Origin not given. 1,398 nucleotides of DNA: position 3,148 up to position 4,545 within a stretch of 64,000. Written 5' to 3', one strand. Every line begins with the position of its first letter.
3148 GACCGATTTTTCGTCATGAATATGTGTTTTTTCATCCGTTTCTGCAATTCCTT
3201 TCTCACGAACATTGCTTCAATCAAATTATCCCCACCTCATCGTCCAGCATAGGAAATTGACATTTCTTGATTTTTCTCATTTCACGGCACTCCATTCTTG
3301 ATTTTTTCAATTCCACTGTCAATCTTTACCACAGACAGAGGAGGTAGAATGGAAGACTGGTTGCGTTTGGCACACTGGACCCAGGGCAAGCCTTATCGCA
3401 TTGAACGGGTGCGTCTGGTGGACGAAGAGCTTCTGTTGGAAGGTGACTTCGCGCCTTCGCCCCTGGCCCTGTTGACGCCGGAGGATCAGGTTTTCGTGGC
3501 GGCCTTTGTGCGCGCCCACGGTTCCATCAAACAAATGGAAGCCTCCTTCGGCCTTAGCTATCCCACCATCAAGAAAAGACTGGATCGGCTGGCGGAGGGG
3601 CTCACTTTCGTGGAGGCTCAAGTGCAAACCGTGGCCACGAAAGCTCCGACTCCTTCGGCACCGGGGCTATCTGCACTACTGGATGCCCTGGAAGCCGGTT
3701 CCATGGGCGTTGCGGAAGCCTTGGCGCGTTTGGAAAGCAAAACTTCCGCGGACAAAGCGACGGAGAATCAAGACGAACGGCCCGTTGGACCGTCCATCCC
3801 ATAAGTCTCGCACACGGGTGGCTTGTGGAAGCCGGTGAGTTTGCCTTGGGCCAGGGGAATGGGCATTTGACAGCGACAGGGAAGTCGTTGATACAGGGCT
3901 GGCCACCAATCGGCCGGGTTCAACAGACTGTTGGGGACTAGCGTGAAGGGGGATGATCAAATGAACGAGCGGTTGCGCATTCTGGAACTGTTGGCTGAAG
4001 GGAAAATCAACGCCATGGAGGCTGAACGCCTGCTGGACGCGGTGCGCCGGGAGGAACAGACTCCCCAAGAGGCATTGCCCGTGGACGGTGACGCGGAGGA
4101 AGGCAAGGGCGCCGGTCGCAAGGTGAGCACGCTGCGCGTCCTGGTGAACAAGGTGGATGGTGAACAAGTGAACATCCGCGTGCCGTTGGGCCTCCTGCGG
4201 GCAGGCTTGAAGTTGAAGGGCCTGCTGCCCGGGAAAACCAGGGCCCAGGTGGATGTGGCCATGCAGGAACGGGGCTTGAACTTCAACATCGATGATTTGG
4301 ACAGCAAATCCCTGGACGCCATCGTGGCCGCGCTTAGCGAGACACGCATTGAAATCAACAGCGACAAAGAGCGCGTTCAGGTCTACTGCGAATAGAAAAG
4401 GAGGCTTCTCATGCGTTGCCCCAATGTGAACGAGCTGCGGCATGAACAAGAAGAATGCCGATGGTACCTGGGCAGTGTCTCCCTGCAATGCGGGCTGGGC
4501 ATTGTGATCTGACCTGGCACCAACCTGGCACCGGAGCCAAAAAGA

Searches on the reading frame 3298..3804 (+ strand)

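Call 3: search_protein_families(library=pfam, proteins=[window:3298-3804:+], max_evalue=0.1)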
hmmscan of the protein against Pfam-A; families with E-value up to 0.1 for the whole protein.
window:3298-3804:+ (168 aa): 2 families
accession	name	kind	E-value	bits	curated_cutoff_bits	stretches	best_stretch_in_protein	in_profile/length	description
PF09862.15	DUF2089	-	1.7e-17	63.2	33.4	1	59-103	1-45/47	Domain of unknown function (DUF2089)-HTH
PF00392.27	GntR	-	0.0012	18.9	27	0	122-148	25-51/64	Bacterial regulatory proteins, gntR family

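Call 4: search_protein_families(library=ncbifam, proteins=[window:3298-3804:+], max_evalue=0.1)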
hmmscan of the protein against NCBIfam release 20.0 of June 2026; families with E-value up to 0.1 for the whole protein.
window:3298-3804:+ (168 aa): 1 family
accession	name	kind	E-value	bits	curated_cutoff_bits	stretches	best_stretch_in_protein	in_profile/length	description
TIGR03560.1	F420_Rv1855c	subfamily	0.095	12.5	231.4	0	82-108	112-138/227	TIGR03560 family F420-dependent LLM class oxidoreductase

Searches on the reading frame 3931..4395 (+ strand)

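Call 3: search_protein_families(library=pfam, proteins=[window:3931-4395:+], max_evalue=0.1)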
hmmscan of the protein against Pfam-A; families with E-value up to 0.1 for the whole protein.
window:3931-4395:+ (154 aa): 2 families
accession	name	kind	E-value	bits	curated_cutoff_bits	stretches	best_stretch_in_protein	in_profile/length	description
PF22746.1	SHOCT-like_DUF2089-C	-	9.5e-08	31.8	27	1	12-43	1-32/32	SHOCT-like domain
PF02637.23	GatB_Yqey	-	0.089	13.1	27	0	16-49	47-80/148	GatB domain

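Call 4: search_protein_families(library=ncbifam, proteins=[window:3931-4395:+], max_evalue=0.1)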
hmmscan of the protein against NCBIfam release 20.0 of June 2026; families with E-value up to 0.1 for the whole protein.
window:3931-4395:+ (154 aa): 1 family
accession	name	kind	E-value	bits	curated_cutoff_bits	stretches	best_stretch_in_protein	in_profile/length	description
NF038025.1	dapto_LiaX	exception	0.0097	14.7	350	1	11-49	1-39/512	daptomycin-sensing surface protein LiaX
